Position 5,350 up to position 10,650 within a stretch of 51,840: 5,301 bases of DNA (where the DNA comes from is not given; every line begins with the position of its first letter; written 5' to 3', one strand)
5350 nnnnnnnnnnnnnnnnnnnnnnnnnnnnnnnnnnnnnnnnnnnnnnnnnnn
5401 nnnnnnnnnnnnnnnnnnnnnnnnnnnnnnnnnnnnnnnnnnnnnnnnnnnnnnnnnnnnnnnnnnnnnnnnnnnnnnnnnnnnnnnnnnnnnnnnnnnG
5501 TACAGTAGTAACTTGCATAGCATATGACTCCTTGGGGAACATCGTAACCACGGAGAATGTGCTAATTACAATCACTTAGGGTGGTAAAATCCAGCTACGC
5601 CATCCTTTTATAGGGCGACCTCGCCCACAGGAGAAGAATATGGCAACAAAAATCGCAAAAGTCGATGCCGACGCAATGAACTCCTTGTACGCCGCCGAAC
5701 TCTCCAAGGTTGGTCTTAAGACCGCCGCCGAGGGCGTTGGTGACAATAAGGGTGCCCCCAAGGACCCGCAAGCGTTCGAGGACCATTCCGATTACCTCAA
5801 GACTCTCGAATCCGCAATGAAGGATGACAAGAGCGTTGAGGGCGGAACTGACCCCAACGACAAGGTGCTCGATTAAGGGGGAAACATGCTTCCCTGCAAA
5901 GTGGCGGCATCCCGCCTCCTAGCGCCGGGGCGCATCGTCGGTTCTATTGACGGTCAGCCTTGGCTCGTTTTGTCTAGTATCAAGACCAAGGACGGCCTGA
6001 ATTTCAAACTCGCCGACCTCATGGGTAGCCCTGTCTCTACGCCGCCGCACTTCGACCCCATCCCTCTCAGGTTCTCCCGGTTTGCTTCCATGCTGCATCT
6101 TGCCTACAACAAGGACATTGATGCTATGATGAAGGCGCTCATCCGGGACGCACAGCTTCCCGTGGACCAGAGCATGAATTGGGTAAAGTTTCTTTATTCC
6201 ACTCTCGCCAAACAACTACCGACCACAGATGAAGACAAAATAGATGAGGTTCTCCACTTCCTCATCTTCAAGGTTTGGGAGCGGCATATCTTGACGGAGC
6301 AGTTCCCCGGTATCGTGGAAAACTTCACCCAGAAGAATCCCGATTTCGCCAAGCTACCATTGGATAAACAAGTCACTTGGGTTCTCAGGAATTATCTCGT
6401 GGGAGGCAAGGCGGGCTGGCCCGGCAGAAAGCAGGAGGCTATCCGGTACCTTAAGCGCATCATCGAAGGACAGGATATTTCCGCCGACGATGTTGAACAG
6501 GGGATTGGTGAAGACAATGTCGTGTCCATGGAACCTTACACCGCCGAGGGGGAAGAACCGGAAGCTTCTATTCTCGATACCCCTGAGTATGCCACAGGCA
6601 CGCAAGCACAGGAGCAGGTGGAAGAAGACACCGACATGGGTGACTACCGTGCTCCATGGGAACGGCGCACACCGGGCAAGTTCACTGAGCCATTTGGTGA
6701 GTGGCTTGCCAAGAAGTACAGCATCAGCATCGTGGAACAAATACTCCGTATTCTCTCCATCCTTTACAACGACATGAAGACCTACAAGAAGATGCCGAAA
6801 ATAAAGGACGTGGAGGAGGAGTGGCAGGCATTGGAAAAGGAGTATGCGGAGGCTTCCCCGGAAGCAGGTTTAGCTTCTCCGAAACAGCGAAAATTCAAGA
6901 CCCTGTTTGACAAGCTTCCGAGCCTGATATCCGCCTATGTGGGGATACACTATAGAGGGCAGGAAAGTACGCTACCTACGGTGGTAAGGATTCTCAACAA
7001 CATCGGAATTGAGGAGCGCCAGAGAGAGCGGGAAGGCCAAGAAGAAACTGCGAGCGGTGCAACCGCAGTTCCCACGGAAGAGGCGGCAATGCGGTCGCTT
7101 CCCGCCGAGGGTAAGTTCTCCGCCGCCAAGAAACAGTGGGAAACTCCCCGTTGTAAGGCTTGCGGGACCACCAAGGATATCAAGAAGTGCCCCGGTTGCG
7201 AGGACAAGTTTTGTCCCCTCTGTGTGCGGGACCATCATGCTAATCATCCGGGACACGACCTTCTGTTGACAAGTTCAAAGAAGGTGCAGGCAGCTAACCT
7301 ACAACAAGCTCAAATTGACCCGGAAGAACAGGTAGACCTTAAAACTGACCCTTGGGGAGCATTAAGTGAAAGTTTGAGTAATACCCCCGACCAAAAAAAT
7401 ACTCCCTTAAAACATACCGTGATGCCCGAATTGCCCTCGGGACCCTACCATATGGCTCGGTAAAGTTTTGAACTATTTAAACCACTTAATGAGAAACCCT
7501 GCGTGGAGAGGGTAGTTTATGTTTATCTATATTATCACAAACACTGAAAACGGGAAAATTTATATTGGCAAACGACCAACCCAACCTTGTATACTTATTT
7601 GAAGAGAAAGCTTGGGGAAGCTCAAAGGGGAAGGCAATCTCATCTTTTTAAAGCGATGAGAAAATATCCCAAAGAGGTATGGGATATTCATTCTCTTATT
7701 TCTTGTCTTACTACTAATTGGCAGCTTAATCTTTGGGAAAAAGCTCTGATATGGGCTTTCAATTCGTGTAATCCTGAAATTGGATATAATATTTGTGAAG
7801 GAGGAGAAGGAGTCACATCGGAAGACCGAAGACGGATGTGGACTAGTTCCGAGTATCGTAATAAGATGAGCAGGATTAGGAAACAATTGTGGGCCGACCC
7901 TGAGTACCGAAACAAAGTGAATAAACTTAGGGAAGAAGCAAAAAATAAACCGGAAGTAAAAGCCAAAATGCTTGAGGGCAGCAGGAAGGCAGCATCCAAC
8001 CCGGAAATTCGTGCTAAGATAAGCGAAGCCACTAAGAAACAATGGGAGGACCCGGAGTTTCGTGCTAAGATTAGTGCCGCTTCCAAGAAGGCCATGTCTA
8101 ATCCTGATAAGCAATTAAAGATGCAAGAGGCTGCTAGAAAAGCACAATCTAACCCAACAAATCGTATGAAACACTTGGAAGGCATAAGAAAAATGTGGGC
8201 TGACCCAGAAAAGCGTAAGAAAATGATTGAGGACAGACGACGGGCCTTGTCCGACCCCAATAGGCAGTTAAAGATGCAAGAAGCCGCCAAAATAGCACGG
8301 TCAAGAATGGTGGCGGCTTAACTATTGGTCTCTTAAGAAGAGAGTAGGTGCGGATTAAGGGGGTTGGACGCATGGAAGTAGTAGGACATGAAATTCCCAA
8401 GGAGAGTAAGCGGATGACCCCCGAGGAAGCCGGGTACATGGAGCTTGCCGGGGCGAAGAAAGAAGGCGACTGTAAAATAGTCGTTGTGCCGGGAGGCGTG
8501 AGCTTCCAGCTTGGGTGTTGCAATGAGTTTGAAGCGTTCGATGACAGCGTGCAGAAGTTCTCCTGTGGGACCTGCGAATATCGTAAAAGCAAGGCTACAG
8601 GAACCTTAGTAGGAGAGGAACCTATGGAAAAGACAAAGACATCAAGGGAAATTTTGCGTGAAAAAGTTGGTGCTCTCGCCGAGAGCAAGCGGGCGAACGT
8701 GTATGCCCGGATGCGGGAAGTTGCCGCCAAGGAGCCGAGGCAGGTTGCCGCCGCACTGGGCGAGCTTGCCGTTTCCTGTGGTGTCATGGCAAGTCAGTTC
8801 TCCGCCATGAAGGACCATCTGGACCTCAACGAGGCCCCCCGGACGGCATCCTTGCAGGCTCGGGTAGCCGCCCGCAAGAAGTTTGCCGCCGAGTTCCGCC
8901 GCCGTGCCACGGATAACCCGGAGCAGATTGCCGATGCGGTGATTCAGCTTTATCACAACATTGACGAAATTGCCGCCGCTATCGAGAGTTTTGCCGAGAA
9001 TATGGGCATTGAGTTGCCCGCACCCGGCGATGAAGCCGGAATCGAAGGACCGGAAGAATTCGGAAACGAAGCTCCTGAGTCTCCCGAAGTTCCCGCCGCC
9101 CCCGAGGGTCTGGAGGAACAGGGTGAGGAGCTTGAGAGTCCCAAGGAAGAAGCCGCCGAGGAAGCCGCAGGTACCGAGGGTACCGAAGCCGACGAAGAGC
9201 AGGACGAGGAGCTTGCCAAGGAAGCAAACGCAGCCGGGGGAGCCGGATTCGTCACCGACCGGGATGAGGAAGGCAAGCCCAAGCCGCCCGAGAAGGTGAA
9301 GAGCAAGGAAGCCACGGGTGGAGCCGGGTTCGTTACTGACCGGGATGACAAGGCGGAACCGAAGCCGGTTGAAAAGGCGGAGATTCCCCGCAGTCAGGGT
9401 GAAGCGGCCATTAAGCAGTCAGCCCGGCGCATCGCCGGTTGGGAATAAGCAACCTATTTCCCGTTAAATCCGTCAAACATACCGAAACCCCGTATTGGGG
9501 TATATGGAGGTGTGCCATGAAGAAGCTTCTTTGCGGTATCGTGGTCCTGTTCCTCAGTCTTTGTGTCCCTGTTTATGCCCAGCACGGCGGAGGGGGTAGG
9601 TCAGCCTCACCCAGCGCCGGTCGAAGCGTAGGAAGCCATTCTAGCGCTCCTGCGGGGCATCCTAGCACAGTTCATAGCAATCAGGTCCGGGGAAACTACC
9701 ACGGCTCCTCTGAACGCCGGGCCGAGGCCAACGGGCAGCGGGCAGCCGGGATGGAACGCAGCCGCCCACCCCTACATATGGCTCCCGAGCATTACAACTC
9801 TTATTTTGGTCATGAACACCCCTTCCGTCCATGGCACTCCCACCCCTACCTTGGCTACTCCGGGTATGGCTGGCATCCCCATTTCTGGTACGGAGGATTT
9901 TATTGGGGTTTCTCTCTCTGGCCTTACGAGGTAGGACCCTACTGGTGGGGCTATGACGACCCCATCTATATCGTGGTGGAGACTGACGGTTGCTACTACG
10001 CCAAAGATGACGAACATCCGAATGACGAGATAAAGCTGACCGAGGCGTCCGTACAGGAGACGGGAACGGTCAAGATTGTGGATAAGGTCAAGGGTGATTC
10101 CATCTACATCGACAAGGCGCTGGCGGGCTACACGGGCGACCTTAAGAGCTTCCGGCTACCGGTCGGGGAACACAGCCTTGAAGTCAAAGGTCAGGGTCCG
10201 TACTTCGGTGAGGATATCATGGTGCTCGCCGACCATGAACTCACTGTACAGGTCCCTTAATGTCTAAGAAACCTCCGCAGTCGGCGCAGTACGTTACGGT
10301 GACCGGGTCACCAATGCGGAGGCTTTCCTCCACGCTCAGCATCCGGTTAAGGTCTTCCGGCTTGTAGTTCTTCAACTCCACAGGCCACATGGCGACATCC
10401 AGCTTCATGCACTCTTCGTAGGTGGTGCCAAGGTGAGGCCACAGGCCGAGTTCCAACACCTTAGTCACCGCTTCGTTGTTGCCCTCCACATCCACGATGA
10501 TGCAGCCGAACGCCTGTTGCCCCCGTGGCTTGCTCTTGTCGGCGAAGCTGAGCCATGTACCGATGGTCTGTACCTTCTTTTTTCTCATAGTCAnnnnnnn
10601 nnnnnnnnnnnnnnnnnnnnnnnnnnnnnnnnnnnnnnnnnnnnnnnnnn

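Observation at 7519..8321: GIY-YIG/NUMOD3 homing-endonuclease gene split by a -1 frameshift in an A-run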

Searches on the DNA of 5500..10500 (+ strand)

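Call 7: search_dna_similar(query=window:5500-10500:+, collection=phages, mode=near)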
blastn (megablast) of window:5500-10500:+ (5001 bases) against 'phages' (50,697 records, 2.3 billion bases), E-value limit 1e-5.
No match.
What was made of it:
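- Tried and rejected: Megablast of 5500-10500 found no match, so no annotated relative exists there (call 7).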

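Call 38: search_rna_families(source=window, start=7000, end=8800, threshold=evalue, max_evalue=10)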
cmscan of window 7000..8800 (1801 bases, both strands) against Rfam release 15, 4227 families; matches with E-value up to 10: 2.
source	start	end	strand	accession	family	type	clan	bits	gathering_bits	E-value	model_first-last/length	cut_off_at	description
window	7138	7193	+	RF01090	RF_site4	Cis-reg; frameshift_element;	-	17.2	45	6.3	1-66/66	no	Edr gene ribosomal frameshift signal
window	8529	8586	+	RF02147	MEG8_3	Gene; lncRNA;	-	12.1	40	6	1-66/66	no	Maternally expressed 8 exon 3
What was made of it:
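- On Group I intron-encoded endonuclease: No Rfam intron match at E<=10 in 7000-8800 (call 38).
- Closest known: I-TevI and the Seg-type free-standing GIY-YIG homing endonucleases of T4-like phages. Different: The element is not in an intron (call 38).
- No frameshift element or intron is found in Rfam (call 38).
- Tried and rejected: The intron hypothesis was rejected (call 38).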

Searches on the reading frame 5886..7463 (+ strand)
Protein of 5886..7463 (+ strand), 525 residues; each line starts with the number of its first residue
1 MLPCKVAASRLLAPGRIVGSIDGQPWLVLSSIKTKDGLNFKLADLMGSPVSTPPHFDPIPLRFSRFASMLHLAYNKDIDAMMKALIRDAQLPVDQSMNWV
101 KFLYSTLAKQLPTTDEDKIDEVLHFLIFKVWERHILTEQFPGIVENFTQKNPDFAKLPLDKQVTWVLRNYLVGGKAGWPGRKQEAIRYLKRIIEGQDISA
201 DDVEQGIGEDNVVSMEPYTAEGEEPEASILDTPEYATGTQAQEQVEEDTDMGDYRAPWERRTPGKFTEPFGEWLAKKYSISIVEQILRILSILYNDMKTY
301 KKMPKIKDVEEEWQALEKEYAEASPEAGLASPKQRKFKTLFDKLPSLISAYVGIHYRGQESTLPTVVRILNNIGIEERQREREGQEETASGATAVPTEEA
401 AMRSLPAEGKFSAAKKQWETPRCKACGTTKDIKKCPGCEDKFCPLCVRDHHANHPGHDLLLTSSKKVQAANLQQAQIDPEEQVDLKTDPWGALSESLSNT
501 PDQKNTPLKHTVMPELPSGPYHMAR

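Call 5: search_protein_families(library=pfam, max_evalue=1, proteins=[window:5886-7463:+])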
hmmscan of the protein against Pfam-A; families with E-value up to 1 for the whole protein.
window:5886-7463:+ (525 aa): 1 family
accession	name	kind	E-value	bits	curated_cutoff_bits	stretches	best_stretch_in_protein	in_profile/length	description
PF22586.1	ANCHR-like_BBOX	-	0.046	14.3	27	1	423-453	2-31/39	ANCHR-like B-box zinc-binding domain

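Call 6: search_protein_families(library=phrogs, max_evalue=0.01, proteins=[window:5886-7463:+])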
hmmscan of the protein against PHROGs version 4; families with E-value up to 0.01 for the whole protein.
window:5886-7463:+ (525 aa): 0 families

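Call 13: find_encoding_contigs(protein=window:5886-7463:+, flank=10000, max_places=10)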
Protein window:5886-7463:+ (525 aa): 3 contigs read that carry it; 3 places shown.
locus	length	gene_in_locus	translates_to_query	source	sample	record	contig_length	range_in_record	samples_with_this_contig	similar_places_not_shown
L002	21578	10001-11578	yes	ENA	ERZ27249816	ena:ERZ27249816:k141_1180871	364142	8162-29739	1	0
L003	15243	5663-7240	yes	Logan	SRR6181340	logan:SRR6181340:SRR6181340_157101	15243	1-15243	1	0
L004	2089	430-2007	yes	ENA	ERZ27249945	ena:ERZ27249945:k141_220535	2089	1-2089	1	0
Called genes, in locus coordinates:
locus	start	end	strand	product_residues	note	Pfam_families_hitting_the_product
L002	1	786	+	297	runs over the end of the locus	PF18454:Mtd_N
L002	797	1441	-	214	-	PF01541:GIY-YIG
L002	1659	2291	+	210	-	-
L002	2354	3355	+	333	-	-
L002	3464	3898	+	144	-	-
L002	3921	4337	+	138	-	-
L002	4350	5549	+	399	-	-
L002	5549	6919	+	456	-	-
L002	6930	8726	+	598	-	PF16640:Big_3_5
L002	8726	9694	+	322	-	PF16640:Big_3_5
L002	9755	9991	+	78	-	-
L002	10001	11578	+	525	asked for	-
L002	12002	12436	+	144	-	-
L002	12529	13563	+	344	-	-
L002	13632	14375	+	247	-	-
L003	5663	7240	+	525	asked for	-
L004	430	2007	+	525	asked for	-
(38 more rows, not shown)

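Call 17: find_related_loci(query=window:5886-7463:+, collection=viral_contigs, flank=6000)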
Query window:5886-7463:+ (525 aa) in viral_contigs; peptide patterns used: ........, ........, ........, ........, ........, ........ (x = any residue, [..] = any of these).
2 stretches matched a pattern; 2 encode a relative of the query (tblastn E <= 1e-3); 1 distinct loci.
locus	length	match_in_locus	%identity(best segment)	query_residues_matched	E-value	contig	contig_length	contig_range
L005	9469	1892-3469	88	2-525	0e+0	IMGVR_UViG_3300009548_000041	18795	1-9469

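Call 31: find_homologous_proteins(query=window:5886-7463:+)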
Query window:5886-7463:+ (525 aa): 9 proteins with E <= 0.001 among 8000 candidates.
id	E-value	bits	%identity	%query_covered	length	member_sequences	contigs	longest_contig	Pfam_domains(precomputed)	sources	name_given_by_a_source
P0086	0.0e+0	1044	89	99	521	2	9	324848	-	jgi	jgi:hypothetical protein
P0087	2.1e-278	943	89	86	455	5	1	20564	-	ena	-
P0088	5.5e-271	918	86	87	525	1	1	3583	-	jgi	jgi:hypothetical protein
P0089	4.7e-110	387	45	87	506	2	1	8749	-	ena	-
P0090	1.8e-106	375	43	88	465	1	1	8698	-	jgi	jgi:hypothetical protein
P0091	6.4e-92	327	37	87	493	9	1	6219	-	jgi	-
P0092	1.0e-77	281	37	87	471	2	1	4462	-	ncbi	-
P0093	4.1e-52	196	30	70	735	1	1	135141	-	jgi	jgi:hypothetical protein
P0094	7.1e-21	93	29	71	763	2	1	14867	-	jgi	jgi:hypothetical protein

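Call 33: find_encoding_contigs(protein=P0086, flank=4000, max_places=10)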
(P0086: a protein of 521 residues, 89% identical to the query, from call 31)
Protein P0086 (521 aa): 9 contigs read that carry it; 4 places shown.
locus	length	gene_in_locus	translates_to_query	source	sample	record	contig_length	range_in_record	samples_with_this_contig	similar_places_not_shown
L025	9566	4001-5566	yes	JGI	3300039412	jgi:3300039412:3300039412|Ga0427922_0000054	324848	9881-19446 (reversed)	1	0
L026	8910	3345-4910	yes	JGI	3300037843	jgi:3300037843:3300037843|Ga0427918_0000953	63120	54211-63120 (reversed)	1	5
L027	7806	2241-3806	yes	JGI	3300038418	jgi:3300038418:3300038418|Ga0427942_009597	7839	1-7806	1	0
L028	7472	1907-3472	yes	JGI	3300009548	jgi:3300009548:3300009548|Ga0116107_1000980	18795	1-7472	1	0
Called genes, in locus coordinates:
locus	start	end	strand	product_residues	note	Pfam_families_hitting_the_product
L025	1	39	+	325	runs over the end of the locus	PF16640:Big_3_5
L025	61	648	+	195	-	-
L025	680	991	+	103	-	PF18902:DUF5658 (weak)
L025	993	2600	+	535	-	PF13855:LRR_8 (faint), PF23598:LRR_14 (faint), PF23952:LRR_EndoS (faint), PF25013:LRR_Zer-1 (faint), PF12799:LRR_4 (faint), PF25019:LRR_R13L1-DRL21 (faint), PF26783:DUF8255 (faint)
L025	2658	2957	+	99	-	-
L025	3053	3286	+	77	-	-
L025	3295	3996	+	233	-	PF01541:GIY-YIG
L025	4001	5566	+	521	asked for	-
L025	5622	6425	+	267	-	-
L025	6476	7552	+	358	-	-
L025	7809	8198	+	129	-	-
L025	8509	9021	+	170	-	-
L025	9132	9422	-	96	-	-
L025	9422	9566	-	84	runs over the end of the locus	-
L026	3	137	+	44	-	?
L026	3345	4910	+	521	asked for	-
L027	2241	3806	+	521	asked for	-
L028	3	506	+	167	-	?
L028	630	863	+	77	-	-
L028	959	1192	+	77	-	-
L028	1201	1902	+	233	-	PF01541:GIY-YIG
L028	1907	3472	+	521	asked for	-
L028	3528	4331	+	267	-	-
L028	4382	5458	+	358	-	-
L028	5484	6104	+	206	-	-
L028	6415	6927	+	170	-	-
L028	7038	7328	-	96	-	-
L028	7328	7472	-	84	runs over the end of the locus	-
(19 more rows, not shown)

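Call 34: find_encoding_contigs(protein=P0088, flank=4000, max_places=4)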
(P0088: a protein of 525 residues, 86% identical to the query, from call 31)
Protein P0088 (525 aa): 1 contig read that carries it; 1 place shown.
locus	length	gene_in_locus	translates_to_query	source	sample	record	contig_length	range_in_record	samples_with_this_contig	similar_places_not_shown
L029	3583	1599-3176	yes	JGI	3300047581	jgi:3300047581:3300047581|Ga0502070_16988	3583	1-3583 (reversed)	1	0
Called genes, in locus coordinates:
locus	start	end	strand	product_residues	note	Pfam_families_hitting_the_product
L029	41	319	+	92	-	PF16640:Big_3_5 (faint)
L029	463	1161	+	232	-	-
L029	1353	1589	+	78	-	-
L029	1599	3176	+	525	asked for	-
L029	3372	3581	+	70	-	?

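Call 35: find_encoding_contigs(protein=P0089, flank=5000, max_places=4)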
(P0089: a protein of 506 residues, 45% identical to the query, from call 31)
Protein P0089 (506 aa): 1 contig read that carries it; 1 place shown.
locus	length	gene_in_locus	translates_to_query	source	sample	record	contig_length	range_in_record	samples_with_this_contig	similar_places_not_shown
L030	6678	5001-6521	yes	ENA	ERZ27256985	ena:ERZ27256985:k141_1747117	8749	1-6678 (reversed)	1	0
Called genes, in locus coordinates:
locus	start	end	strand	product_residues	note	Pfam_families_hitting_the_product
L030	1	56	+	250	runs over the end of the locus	-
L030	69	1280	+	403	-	-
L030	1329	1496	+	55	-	-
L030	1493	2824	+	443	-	PF12799:LRR_4 (faint)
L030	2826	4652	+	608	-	PF16640:Big_3_5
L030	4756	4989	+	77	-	-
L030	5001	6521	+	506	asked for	-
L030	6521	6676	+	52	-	?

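Call 46: find_encoding_contigs(protein=P0087, flank=5000, max_places=5)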
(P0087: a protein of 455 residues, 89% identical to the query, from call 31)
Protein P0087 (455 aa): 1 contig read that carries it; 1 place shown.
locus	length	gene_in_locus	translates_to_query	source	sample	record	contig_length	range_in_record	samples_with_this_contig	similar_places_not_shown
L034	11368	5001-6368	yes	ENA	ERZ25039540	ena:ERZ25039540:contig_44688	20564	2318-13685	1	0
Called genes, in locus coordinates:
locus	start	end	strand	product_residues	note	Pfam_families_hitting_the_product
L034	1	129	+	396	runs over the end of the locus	-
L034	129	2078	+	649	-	PF12799:LRR_4 (faint)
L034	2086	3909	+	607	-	PF16640:Big_3_5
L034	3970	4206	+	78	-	-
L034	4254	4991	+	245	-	PF07460:NUMOD3 (weak)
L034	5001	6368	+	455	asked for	-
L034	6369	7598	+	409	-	-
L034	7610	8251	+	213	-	-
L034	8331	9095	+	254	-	-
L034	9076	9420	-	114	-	-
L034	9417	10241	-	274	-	PF04055:Radical_SAM (weak)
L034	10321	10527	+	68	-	-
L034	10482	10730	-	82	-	-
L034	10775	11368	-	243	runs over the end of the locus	-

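Call 47: find_encoding_contigs(protein=P0090, flank=5000, max_places=3)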
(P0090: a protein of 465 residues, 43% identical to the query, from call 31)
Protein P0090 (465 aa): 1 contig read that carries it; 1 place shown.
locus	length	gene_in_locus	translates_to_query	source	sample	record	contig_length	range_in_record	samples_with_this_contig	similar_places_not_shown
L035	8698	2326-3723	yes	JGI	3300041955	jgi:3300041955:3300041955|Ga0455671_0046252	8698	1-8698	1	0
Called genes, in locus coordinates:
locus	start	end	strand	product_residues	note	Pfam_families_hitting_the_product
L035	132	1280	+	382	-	PF16640:Big_3_5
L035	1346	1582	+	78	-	-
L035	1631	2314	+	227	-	PF07460:NUMOD3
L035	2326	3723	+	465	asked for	-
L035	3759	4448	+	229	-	-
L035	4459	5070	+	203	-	-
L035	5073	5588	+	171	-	PF01844:HNH, PF13395:HNH_4 (faint), PF14279:HNH_5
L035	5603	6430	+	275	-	-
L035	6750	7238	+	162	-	-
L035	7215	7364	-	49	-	-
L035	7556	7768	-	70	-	PF26761:Acb5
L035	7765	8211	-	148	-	PF03013:Pyr_excise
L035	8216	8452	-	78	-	-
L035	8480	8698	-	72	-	?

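Call 49: search_protein_families(library=pfam, max_evalue=10, proteins=[L035:3759-4448:+, L028:1201-1902:+, L034:4254-4991:+, L035:1631-2314:+])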
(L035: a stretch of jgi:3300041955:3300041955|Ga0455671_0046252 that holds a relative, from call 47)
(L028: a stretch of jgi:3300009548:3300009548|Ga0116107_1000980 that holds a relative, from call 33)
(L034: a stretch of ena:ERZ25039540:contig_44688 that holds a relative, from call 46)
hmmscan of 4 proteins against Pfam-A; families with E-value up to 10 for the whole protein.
L035:3759-4448:+ (229 aa): 2 families
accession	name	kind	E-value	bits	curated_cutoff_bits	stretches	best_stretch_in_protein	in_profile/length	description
PF01541.30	GIY-YIG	-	0.00032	21.4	22.6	1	2-49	3-43/78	GIY-YIG catalytic domain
PF20412.3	RALGAPB_N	-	0.078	13.4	27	1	136-181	53-98/125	RALGAPB N-terminal domain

L028:1201-1902:+ (233 aa): 3 families
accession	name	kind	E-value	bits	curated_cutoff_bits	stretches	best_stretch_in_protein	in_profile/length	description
PF01541.30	GIY-YIG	-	5.9e-09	36.6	22.6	1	2-82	3-74/78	GIY-YIG catalytic domain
PF19835.5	SegE_GIY-YIG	-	0.00087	20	25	1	3-78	20-102/123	Putative endonuclease segE, GIY-YIG domain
PF15841.10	TMEM239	-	1.8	8.9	27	1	94-142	15-66/155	Transmembrane protein 239 family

L034:4254-4991:+ (245 aa): 2 families
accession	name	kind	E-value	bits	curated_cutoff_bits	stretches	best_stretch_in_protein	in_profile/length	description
PF07460.16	NUMOD3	-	1e-10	41.8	20.4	3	174-208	3-37/37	NUMOD3 motif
PF01541.30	GIY-YIG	-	0.0005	20.8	22.6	1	2-85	3-74/78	GIY-YIG catalytic domain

L035:1631-2314:+ (227 aa): 4 families
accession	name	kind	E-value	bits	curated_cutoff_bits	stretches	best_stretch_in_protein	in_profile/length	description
PF07460.16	NUMOD3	-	1.5e-13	50.8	20.4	2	172-206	3-37/37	NUMOD3 motif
PF01541.30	GIY-YIG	-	0.00016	22.3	22.6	1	2-85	3-74/78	GIY-YIG catalytic domain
PF17769.7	PurK_C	-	0.19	11.9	22.6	1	178-202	14-38/56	Phosphoribosylaminoimidazole carboxylase C-terminal domain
PF19835.5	SegE_GIY-YIG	-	0.46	11.2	25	1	2-77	19-98/123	Putative endonuclease segE, GIY-YIG domain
